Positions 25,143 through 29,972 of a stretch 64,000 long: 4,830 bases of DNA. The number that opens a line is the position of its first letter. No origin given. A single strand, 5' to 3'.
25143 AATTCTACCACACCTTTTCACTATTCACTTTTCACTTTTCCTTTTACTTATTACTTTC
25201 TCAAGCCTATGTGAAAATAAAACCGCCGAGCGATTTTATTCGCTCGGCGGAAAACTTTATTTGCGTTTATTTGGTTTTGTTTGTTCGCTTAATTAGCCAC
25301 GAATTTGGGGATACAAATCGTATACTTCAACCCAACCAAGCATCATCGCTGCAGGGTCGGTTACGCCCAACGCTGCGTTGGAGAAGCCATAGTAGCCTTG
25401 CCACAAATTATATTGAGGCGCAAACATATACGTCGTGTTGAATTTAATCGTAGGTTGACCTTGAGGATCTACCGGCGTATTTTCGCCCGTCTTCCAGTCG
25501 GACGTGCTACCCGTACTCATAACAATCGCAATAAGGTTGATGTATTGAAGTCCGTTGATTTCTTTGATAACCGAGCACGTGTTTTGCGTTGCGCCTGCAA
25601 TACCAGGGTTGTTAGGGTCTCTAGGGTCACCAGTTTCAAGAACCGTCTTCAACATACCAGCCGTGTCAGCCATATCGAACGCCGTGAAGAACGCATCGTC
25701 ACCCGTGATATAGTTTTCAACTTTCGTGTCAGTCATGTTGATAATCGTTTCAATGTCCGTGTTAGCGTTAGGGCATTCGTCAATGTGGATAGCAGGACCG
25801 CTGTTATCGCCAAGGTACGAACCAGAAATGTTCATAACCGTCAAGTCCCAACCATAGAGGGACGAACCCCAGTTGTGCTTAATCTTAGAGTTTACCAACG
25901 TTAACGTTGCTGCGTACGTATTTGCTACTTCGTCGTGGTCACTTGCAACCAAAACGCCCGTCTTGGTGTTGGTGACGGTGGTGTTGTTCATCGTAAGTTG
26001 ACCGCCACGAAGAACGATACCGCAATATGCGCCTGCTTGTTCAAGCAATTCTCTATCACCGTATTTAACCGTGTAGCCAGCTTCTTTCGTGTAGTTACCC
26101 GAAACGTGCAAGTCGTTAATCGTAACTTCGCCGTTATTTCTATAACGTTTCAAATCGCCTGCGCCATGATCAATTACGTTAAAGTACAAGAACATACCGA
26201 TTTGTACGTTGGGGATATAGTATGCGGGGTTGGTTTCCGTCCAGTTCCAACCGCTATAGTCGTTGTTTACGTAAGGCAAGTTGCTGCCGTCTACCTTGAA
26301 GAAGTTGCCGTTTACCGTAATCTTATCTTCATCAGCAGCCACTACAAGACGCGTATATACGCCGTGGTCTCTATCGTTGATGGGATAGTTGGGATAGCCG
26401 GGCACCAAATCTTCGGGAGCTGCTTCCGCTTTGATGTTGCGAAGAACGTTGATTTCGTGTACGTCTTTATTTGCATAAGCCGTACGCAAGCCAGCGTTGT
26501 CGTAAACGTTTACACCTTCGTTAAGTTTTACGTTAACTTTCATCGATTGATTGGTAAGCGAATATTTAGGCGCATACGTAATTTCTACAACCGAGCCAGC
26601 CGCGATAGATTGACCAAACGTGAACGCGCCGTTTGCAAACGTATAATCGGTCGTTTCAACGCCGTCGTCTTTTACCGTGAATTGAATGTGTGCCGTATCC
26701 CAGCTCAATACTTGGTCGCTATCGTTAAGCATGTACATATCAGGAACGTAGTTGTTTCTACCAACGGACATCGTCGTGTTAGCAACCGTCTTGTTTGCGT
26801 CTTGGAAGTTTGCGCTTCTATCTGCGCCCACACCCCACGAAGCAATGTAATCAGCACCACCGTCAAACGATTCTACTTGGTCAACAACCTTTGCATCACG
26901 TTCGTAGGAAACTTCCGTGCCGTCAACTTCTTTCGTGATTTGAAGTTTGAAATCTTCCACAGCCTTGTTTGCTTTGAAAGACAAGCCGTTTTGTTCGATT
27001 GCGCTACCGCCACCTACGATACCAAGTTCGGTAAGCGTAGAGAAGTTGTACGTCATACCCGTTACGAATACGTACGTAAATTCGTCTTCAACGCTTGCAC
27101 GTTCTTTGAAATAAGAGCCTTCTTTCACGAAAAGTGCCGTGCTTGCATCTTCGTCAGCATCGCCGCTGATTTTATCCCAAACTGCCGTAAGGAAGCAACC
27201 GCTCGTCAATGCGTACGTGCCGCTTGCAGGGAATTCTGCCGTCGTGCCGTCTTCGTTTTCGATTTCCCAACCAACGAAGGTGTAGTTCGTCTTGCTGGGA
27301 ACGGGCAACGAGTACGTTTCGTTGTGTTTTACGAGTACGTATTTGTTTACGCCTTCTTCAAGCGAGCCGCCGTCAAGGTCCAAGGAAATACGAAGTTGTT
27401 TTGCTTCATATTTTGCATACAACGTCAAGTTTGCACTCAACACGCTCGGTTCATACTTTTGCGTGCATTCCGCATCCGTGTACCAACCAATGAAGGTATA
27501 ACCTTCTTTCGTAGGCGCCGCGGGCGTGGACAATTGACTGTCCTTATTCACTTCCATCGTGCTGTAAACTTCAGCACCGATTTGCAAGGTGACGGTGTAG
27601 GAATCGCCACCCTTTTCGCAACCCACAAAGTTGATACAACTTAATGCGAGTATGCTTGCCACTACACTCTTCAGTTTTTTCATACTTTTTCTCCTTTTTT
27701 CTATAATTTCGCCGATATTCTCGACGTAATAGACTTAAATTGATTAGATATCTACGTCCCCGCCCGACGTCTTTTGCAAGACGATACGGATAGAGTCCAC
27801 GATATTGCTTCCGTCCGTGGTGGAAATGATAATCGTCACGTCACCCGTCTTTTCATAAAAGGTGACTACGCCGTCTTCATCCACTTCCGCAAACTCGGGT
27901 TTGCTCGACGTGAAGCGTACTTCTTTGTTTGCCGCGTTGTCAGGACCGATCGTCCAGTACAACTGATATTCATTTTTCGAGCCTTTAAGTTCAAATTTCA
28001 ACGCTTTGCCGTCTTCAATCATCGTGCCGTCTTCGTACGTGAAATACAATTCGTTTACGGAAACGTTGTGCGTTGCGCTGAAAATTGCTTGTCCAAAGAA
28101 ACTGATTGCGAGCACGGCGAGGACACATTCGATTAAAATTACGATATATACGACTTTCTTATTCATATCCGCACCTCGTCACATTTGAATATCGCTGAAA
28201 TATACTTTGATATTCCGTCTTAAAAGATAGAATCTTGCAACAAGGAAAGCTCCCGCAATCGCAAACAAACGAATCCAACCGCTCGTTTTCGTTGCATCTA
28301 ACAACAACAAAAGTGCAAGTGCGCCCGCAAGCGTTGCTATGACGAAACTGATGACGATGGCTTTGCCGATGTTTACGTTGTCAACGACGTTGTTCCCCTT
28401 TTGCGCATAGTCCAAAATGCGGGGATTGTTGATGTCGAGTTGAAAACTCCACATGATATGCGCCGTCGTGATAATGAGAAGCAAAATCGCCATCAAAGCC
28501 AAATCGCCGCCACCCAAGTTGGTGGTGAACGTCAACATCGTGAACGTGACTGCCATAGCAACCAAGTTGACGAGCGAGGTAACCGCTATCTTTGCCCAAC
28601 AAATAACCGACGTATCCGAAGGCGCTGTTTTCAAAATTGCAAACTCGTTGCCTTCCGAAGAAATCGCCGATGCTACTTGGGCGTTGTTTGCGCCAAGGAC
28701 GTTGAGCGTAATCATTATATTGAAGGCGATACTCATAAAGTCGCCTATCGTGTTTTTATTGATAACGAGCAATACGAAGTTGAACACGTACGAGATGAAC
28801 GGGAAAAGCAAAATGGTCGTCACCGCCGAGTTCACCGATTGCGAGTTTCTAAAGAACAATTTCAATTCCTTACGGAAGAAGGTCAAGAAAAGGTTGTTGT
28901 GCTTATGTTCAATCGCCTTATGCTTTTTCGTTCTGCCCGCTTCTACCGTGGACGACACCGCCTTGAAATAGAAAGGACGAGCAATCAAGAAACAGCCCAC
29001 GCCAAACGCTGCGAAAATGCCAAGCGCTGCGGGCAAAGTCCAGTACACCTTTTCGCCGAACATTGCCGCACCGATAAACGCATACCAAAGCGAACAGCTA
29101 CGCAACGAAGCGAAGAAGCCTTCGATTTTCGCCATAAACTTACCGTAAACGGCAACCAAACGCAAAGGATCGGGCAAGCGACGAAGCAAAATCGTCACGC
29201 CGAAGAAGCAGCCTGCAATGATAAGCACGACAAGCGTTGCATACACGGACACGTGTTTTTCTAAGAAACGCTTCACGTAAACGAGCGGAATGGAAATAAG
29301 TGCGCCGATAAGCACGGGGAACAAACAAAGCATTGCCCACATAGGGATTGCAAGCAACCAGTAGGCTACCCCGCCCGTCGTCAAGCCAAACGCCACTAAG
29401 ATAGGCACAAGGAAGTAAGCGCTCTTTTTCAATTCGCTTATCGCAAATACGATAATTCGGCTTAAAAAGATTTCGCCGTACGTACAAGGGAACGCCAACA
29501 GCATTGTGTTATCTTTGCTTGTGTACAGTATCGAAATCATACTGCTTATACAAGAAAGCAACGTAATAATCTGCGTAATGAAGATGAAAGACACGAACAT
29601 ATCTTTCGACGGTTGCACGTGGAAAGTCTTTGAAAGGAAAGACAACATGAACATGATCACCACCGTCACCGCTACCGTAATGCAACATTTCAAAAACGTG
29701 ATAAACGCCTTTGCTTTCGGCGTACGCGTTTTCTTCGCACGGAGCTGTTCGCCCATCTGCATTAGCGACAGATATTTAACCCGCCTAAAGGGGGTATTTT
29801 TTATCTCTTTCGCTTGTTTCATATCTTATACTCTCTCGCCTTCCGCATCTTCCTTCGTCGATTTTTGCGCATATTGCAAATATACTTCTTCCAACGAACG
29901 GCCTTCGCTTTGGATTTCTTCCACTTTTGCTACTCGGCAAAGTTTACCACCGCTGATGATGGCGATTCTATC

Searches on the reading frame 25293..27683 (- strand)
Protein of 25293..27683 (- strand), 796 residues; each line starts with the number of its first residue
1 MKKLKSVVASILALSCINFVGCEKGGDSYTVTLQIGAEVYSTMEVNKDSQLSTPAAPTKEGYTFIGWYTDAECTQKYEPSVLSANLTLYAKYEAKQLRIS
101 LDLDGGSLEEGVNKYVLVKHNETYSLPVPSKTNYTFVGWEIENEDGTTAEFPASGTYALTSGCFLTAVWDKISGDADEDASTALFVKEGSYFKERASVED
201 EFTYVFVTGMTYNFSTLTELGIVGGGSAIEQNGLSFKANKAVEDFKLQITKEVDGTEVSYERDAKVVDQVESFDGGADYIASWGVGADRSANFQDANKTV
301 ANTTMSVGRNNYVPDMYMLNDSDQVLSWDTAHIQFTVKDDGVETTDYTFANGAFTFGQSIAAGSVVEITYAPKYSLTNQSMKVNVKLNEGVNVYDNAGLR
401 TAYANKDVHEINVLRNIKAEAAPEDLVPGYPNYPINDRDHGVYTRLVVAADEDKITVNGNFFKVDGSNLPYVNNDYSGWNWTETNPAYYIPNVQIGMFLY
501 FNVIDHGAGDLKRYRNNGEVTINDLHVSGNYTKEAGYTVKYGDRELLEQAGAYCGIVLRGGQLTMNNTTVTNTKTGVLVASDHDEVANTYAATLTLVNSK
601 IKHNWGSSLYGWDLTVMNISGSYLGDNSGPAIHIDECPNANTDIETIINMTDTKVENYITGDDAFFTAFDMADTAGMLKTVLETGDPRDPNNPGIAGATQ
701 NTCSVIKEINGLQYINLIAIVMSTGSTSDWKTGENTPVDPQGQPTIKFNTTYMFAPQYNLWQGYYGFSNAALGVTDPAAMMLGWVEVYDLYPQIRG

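Call 65: search_protein_families(library=pfam, proteins=[window:25293-27683:-], max_evalue=0.00001)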
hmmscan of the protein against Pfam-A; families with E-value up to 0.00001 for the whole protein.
window:25293-27683:- (796 aa): 1 family
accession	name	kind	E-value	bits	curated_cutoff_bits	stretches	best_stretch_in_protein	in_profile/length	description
PF09479.16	Flg_new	-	1.2e-24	86.7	27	2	29-91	1-65/65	Listeria-Bacteroides repeat domain (List_Bact_rpt)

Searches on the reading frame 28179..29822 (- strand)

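Call 65: search_protein_families(library=pfam, proteins=[window:28179-29822:-], max_evalue=0.00001)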
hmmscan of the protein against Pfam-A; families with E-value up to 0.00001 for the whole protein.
window:28179-29822:- (547 aa): 1 family
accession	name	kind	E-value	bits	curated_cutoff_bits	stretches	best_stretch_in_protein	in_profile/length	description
PF16949.11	ABC_tran_2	-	3.9e-07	29.7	25.7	1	48-454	18-442/542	Putative ATP-binding cassette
